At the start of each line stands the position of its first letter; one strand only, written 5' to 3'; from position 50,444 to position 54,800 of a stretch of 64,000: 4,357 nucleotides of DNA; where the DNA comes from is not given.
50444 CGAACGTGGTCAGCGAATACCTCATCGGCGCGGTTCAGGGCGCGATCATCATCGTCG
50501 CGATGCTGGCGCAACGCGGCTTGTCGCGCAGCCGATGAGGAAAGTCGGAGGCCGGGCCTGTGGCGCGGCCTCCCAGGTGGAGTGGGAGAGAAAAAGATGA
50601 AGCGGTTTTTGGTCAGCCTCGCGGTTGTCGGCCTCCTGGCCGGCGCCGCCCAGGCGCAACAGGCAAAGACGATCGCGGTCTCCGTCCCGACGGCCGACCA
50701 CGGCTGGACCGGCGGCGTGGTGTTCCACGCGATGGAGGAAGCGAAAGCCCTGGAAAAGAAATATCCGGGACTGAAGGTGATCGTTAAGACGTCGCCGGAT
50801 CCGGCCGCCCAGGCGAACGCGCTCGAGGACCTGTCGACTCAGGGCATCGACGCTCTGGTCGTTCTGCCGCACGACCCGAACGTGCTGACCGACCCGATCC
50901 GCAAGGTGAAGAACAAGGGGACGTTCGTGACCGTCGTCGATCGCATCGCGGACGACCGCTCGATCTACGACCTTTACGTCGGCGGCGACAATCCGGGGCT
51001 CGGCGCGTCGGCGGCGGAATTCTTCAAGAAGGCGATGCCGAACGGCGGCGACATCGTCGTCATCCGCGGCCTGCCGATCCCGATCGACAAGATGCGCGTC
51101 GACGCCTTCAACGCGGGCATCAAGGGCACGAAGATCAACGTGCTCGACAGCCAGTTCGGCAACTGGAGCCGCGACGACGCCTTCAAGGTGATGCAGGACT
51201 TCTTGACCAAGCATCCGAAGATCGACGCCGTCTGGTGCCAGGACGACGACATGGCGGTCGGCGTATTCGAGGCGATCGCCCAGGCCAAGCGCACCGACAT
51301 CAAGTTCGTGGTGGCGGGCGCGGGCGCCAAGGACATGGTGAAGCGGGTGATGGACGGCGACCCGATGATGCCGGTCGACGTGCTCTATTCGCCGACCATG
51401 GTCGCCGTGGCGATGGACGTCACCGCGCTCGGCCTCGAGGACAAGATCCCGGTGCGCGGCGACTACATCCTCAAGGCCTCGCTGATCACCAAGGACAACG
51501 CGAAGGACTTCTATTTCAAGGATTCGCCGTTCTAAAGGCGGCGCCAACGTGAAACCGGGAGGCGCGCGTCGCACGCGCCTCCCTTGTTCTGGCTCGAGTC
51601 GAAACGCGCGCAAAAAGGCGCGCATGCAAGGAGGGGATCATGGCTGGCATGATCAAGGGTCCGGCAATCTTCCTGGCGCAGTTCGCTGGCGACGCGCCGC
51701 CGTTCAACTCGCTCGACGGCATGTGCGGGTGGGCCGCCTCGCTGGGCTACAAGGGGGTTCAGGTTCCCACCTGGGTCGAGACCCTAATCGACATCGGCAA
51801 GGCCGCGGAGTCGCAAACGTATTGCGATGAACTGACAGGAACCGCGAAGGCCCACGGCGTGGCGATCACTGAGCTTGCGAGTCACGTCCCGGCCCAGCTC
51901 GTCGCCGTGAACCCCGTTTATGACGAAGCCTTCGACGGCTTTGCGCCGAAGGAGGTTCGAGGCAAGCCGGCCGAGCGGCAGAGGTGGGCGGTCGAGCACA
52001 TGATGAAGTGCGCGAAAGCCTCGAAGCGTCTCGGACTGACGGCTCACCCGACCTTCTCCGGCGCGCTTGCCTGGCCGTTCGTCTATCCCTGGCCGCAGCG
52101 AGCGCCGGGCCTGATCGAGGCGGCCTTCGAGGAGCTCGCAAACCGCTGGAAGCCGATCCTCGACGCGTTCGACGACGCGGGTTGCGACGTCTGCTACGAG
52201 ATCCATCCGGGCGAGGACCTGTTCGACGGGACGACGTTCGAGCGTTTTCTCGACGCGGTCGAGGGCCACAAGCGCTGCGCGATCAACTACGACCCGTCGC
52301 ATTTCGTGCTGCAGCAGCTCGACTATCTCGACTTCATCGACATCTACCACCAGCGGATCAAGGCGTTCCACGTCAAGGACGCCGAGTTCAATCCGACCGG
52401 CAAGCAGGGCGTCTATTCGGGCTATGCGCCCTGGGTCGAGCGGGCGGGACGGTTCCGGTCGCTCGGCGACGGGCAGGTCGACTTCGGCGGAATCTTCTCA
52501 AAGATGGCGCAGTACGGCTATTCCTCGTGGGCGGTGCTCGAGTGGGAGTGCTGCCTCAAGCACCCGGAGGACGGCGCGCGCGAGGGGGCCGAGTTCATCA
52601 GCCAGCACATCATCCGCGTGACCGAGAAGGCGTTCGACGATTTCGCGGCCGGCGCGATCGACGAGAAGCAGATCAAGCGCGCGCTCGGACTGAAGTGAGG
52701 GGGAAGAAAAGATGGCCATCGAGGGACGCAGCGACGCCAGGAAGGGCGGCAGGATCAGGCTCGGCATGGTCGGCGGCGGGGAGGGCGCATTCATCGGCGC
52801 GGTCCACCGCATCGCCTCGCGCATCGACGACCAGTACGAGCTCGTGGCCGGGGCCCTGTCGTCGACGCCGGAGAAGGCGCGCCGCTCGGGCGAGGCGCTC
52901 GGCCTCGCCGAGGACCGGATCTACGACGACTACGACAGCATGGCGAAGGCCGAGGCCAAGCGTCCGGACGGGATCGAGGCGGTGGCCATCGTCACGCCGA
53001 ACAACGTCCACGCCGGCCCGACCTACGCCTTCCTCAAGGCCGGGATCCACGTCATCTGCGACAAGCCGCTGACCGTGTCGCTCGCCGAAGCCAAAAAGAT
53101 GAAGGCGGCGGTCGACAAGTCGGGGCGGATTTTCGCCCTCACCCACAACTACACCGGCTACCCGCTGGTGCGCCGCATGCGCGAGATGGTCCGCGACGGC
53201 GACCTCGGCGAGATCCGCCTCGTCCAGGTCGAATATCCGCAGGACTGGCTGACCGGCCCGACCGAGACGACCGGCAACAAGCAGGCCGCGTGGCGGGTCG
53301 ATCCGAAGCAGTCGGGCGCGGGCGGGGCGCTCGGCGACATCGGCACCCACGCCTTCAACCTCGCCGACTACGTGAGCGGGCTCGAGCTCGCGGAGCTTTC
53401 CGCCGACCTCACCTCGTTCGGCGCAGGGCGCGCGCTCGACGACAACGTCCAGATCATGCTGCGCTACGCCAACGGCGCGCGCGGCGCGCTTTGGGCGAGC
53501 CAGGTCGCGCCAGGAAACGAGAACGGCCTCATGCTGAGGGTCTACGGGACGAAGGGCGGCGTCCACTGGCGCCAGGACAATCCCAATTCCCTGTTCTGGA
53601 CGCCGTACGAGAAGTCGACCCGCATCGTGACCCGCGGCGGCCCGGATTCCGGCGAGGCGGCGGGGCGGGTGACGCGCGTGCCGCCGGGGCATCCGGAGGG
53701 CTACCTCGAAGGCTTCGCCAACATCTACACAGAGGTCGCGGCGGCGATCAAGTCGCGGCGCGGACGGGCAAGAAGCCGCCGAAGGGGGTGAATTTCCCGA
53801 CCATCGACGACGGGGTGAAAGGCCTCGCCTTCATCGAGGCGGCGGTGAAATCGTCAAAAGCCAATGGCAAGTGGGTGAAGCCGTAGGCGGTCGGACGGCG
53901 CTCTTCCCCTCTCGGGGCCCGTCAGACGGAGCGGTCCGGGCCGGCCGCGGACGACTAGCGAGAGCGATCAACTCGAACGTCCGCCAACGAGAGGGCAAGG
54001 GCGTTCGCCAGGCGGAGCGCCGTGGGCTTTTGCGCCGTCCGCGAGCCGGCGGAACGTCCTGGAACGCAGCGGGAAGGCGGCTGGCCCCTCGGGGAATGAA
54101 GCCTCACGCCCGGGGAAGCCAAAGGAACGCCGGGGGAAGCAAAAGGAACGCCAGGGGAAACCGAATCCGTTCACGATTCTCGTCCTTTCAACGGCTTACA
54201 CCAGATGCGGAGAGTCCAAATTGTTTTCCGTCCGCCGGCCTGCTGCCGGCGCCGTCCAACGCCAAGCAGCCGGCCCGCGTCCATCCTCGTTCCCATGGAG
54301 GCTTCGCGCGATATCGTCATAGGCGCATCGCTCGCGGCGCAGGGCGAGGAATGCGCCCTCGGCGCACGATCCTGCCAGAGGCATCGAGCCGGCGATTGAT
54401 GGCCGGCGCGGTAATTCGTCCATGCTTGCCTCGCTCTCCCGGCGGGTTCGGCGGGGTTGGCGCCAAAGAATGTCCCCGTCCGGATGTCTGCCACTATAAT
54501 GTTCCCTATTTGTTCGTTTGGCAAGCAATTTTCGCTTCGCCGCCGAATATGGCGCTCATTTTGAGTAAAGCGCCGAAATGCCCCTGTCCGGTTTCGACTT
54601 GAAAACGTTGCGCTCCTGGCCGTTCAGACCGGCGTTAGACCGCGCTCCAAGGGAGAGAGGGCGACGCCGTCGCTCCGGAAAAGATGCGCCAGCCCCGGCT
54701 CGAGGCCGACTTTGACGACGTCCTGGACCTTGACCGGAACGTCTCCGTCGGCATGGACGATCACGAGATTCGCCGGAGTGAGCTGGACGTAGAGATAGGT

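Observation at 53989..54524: SOS promoter, short ORF and shared repeat: locus 2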

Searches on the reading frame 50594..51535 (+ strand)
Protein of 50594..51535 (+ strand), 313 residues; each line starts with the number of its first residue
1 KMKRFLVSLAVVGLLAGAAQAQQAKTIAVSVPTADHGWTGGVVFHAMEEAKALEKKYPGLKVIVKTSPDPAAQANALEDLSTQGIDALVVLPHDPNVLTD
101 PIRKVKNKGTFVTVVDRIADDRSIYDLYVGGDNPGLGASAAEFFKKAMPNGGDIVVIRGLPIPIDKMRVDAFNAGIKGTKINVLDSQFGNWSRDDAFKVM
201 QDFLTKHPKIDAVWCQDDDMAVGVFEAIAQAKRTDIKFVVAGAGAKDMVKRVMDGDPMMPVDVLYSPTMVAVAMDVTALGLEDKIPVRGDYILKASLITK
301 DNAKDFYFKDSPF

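Call 86: search_protein_families(library=pfam, proteins=[window:50594-51535:+])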
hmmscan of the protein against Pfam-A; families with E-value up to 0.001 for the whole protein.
window:50594-51535:+ (313 aa): 2 families
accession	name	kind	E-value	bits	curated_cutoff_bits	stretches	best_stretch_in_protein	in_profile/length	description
PF13407.12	Peripla_BP_4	-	1.3e-43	149.9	35.1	1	27-259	1-233/258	Periplasmic binding protein domain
PF00532.27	Peripla_BP_1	-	1e-07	32.2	22.2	1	31-237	8-210/281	Periplasmic binding proteins and sugar binding domain of LacI family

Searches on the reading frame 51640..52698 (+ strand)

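Call 86: search_protein_families(library=pfam, proteins=[window:51640-52698:+])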
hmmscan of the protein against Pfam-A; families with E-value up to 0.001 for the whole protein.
window:51640-52698:+ (352 aa): 1 family
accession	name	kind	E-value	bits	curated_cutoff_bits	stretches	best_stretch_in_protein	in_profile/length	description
PF01261.30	AP_endonuc_2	-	3e-38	132.4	31.1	1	31-322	3-248/249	Xylose isomerase-like TIM barrel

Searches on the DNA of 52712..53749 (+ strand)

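Call 91: search_rna_families(sources=[L015, L018, L020, L021, L094, L096, L097, L098, L100, L001, L002], threshold=gathering)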
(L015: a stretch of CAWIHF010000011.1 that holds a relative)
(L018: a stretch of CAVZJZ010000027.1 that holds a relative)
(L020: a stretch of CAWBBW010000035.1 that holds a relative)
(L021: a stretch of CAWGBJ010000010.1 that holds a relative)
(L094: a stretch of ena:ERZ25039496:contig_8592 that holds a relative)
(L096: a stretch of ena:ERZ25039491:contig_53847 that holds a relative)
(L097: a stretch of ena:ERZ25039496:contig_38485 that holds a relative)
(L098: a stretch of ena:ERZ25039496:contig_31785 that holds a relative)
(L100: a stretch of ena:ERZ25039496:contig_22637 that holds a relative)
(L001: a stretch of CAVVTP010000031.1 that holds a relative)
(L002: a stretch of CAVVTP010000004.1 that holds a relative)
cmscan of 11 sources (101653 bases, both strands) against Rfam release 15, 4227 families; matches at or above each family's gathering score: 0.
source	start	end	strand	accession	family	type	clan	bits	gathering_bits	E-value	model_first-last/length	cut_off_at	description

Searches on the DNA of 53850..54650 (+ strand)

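Call 10: search_dna_similar(query=window:53960-54540:+, collection=plasmids, mode=distant, max_rows=30)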
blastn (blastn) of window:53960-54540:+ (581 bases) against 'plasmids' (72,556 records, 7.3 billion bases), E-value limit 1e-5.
No match.

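Call 20: search_dna_similar(query=window:53960-54540:+, collection=phages, mode=distant, max_evalue=0.01)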
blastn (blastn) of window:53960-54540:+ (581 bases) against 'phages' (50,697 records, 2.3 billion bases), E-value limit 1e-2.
No match.

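Call 28: search_rna_families(source=window, start=53850, end=54650, threshold=evalue, max_evalue=10)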
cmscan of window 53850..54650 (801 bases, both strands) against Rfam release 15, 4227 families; matches with E-value up to 10: 2.
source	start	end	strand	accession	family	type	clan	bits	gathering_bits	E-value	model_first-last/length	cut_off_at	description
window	54228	54277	-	RF03006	M23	Gene; sRNA;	-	15.2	41.2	7.1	1-53/53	no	M23 RNA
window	54310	54450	+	RF02657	sot2652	Gene; sRNA;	-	14.5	61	1.2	1-187/187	no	Sense overlapping transcript RNA 2652 (sot)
